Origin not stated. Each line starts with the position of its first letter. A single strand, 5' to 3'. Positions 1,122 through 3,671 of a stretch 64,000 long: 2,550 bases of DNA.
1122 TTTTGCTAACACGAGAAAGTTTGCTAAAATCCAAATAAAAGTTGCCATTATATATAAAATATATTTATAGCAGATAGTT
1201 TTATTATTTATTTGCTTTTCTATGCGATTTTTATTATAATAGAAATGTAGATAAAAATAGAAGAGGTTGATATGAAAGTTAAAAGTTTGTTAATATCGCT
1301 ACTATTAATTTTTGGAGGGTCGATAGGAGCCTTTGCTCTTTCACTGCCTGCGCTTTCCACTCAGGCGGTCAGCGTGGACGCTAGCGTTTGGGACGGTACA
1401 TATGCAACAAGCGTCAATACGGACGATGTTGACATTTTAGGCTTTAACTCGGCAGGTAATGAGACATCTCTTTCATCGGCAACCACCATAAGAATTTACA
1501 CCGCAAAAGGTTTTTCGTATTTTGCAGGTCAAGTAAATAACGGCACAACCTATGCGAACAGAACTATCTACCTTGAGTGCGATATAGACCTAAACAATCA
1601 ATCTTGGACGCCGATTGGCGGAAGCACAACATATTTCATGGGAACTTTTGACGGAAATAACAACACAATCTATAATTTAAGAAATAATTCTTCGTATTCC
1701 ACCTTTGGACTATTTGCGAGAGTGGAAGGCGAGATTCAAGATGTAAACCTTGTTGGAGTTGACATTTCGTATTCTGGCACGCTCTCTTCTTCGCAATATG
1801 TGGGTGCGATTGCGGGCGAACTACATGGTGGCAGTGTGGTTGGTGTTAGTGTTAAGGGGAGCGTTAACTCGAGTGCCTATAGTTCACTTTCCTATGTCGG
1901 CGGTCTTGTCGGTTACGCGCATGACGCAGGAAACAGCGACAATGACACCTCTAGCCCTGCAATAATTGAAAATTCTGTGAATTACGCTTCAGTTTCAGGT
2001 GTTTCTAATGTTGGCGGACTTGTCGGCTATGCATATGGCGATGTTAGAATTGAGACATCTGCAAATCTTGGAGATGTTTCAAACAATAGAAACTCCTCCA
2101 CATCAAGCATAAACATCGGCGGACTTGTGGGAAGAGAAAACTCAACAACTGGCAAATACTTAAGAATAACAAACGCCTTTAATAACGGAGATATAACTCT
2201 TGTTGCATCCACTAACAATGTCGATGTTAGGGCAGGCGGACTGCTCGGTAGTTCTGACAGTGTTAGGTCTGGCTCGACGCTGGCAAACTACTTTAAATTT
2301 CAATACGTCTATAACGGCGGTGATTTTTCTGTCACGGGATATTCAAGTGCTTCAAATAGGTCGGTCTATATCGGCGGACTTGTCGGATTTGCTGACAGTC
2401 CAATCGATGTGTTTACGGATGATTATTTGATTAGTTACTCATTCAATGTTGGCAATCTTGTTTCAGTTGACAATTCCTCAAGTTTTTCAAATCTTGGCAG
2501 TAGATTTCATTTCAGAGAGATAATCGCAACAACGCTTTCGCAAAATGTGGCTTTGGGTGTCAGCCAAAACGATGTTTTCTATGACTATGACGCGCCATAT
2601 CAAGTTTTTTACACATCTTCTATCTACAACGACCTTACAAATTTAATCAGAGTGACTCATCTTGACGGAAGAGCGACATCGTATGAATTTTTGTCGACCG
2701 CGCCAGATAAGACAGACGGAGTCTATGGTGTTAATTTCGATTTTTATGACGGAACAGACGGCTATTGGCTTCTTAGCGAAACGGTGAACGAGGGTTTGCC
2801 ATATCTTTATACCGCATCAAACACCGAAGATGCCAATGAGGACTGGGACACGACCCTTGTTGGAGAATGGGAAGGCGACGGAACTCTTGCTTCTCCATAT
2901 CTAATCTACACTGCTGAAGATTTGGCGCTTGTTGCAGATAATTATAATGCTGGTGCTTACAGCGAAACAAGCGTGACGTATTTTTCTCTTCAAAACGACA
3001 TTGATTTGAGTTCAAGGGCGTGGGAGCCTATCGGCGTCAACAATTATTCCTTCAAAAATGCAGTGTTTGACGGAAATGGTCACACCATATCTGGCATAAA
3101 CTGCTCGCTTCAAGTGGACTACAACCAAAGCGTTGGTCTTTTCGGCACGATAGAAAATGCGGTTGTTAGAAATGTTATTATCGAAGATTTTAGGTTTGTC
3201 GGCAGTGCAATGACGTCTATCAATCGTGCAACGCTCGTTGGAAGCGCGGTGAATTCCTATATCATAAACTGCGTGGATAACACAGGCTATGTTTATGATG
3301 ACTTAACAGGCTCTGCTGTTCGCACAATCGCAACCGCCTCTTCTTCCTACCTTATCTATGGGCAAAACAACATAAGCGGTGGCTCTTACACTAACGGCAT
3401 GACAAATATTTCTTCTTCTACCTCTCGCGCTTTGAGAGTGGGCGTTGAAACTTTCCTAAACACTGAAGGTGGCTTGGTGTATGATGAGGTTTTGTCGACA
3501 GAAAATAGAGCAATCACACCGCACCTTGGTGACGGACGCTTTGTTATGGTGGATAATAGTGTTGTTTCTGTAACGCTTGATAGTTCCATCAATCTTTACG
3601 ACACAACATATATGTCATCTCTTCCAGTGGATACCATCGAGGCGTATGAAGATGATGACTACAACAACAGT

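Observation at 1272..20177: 6301-aa mosaic surface protein occupying 30% of the window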

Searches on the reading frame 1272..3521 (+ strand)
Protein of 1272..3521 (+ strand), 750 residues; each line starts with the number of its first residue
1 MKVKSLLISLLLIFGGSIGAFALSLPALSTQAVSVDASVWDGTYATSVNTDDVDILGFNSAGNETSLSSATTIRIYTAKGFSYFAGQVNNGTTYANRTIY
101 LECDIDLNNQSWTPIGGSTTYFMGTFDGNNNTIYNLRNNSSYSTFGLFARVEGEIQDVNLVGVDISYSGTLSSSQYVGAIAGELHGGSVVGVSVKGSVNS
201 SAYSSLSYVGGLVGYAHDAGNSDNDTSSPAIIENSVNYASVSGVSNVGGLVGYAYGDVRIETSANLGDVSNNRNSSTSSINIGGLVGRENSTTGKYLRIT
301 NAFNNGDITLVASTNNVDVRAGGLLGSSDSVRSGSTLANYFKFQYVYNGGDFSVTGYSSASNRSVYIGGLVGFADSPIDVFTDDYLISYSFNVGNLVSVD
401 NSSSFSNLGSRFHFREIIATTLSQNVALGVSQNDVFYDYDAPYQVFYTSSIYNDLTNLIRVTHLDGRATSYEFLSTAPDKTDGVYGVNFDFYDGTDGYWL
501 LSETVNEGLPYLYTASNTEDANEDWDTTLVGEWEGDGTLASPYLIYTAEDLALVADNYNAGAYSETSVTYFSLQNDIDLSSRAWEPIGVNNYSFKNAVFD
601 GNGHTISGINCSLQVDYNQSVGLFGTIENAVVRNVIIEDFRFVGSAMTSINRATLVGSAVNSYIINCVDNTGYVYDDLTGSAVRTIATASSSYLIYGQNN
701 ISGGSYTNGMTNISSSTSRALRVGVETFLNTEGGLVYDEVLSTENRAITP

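Call 7: search_protein_families(library=pfam, proteins=[window:1272-3371:+], max_evalue=1)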
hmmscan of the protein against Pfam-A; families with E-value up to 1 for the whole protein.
window:1272-3371:+ (700 aa): 2 families
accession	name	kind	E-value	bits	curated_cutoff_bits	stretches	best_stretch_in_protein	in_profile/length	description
PF20585.4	Pectate_lyase_5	-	0.0059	17.2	24.3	1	562-609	13-62/126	Putative pectate lyase-like adhesive domain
PF07581.17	Glug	-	0.042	14.7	20.5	3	244-269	2-27/28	The GLUG motif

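Call 55: search_solved_structures(query=window:1272-3521:+, max_evalue=1, show_alignments=1)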
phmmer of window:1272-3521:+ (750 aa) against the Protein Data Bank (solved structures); distinct sequences matched with E-value up to 1: 1.
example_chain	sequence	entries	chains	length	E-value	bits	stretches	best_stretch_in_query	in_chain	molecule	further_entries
9gfq_A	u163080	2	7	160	0.36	12.6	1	141-211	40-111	Single-stranded DNA-binding protein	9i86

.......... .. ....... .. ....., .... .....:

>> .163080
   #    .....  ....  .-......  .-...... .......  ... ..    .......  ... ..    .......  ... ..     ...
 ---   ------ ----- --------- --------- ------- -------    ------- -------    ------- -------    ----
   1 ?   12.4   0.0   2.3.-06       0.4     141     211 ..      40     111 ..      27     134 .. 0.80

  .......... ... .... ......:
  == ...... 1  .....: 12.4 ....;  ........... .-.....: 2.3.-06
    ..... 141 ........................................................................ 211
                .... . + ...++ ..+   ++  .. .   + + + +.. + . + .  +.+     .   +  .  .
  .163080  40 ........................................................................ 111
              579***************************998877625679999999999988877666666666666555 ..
